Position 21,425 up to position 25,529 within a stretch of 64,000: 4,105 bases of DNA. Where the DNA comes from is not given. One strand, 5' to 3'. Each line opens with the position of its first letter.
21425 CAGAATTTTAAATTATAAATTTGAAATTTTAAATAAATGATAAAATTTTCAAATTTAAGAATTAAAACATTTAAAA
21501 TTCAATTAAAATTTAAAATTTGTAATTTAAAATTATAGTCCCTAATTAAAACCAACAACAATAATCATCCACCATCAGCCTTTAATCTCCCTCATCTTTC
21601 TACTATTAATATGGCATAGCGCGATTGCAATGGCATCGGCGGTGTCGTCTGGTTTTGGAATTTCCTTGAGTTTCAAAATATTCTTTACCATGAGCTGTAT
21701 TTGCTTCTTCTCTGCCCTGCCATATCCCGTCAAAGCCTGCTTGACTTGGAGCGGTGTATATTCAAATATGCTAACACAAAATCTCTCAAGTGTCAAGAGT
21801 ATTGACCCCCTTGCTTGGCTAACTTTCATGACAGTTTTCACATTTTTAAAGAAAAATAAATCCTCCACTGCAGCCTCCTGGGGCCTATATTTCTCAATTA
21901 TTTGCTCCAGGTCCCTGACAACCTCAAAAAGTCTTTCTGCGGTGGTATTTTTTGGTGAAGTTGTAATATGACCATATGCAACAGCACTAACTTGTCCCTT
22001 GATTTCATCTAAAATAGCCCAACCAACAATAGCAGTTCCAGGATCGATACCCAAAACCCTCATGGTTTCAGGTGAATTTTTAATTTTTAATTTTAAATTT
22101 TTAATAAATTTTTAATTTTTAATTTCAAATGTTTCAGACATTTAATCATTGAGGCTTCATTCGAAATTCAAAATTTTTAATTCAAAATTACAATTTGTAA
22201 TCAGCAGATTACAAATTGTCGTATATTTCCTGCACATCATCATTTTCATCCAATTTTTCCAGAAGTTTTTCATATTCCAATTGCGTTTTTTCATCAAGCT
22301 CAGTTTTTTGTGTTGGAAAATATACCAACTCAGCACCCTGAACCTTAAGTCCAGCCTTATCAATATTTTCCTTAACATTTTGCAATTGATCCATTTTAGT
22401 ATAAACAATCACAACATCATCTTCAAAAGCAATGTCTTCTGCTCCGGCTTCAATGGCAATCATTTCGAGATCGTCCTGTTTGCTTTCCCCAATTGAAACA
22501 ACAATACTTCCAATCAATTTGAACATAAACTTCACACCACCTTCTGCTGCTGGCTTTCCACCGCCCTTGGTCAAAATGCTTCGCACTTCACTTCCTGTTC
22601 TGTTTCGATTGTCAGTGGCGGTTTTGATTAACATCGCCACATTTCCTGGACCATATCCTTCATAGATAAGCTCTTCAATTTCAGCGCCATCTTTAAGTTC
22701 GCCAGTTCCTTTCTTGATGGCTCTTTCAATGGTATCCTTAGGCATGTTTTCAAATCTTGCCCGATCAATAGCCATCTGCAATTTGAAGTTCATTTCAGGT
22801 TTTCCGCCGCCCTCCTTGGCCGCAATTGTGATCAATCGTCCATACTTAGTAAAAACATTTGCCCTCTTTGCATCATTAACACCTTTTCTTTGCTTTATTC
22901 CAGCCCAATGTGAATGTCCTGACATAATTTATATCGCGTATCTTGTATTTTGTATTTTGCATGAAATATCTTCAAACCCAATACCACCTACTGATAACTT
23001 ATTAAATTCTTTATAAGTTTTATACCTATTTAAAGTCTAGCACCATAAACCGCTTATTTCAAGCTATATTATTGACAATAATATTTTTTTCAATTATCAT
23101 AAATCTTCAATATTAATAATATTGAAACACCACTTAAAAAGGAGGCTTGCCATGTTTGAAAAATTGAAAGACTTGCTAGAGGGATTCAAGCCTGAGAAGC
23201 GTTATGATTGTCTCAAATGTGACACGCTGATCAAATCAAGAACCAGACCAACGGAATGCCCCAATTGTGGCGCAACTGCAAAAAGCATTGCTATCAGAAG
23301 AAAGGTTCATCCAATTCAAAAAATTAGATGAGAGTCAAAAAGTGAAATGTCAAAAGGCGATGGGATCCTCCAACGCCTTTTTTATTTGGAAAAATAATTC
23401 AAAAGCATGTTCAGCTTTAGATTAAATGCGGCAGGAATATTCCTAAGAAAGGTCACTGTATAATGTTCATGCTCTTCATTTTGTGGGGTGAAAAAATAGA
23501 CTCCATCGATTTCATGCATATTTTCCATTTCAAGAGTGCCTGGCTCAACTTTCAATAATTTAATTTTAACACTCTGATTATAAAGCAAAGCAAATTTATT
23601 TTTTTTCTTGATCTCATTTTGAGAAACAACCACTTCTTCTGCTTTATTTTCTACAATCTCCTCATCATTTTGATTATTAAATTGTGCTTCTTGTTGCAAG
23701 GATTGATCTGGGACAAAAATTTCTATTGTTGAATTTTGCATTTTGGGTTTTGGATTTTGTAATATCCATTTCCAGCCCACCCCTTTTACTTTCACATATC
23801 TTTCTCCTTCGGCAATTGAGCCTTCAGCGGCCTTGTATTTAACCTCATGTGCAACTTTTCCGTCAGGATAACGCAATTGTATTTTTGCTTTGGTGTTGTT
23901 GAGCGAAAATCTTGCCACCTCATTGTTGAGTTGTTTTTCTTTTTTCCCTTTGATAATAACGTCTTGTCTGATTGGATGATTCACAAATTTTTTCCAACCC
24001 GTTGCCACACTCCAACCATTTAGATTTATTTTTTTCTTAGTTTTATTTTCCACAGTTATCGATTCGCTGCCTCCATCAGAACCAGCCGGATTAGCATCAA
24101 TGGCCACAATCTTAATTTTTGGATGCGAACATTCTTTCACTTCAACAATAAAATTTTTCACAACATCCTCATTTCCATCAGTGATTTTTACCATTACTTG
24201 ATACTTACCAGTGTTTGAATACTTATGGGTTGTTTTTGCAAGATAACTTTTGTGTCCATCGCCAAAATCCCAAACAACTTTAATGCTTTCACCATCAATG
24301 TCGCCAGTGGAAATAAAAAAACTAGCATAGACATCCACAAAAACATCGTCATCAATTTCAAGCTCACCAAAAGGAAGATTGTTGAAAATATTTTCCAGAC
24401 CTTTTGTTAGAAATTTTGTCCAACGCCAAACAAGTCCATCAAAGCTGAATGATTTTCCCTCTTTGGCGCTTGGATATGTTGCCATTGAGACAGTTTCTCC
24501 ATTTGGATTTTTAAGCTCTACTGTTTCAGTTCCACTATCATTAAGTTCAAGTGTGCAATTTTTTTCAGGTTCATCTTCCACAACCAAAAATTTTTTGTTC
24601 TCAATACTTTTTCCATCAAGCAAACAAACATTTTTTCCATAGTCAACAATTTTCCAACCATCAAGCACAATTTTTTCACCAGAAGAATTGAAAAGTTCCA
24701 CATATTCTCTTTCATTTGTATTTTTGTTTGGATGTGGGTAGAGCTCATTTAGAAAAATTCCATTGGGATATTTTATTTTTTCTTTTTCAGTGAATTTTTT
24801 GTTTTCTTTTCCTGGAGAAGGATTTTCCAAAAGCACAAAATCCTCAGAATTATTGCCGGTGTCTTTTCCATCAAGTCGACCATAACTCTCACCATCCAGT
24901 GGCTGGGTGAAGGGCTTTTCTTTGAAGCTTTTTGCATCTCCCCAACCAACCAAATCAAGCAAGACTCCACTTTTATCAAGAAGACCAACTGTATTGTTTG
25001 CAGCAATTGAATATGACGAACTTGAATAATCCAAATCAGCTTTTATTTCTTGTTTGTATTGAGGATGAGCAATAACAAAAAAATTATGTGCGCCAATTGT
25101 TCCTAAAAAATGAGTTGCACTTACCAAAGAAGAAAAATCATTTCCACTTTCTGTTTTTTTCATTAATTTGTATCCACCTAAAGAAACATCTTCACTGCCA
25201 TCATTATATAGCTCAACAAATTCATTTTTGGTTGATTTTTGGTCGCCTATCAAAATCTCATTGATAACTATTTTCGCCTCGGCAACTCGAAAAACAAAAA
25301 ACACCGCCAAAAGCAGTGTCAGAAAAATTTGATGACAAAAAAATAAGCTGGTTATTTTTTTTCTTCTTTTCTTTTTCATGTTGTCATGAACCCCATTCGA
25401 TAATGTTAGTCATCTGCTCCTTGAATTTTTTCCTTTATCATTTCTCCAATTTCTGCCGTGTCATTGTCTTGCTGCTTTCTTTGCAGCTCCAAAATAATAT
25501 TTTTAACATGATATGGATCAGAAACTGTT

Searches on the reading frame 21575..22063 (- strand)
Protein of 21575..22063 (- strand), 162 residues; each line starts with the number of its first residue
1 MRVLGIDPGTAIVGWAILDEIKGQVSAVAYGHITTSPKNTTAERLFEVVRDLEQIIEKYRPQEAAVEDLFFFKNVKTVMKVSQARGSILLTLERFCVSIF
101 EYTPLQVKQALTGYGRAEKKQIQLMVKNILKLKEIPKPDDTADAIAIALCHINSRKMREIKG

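Call 39: search_protein_families(library=pfam, proteins=[window:21575-22063:-], max_evalue=0.00001)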
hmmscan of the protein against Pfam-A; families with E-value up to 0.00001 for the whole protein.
window:21575-22063:- (162 aa): 1 family
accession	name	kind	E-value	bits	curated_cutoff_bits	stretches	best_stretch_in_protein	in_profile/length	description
PF02075.23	RuvC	-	4.1e-51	173.2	22.2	1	3-151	1-148/148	Crossover junction endodeoxyribonuclease RuvC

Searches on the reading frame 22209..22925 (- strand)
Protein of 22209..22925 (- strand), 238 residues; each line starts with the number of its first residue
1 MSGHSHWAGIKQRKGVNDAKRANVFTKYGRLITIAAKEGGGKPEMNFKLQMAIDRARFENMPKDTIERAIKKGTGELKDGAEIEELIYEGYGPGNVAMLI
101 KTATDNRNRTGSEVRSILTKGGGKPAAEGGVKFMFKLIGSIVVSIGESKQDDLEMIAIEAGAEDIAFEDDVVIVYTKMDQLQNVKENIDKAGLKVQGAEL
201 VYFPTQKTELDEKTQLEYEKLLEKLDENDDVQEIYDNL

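Call 39: search_protein_families(library=pfam, proteins=[window:22209-22925:-], max_evalue=0.00001)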
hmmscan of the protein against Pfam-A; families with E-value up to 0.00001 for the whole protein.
window:22209-22925:- (238 aa): 2 families
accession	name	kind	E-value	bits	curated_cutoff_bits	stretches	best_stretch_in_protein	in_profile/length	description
PF01709.26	Transcrip_reg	-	1.1e-49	168.7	27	1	84-238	2-160/160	TACO1/YebC second and third domain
PF20772.2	TACO1_YebC_N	-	4.4e-30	104.4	36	1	5-76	1-73/73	TACO1/YebC protein N-terminal domain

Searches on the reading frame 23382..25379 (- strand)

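Call 39: search_protein_families(library=pfam, proteins=[window:23382-25379:-], max_evalue=0.00001)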
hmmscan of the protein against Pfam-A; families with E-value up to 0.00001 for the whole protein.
window:23382-25379:- (665 aa): 3 families
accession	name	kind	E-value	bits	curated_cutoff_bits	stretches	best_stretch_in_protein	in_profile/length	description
PF00932.25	LTD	-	2.3e-36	124.9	34.3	3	33-147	4-108/109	Lamin Tail Domain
PF18911.6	PKD_4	-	7.3e-10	39.2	27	1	358-404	27-73/85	PKD domain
PF00801.26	PKD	-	4.8e-07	30.1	23.5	1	357-403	24-69/80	PKD domain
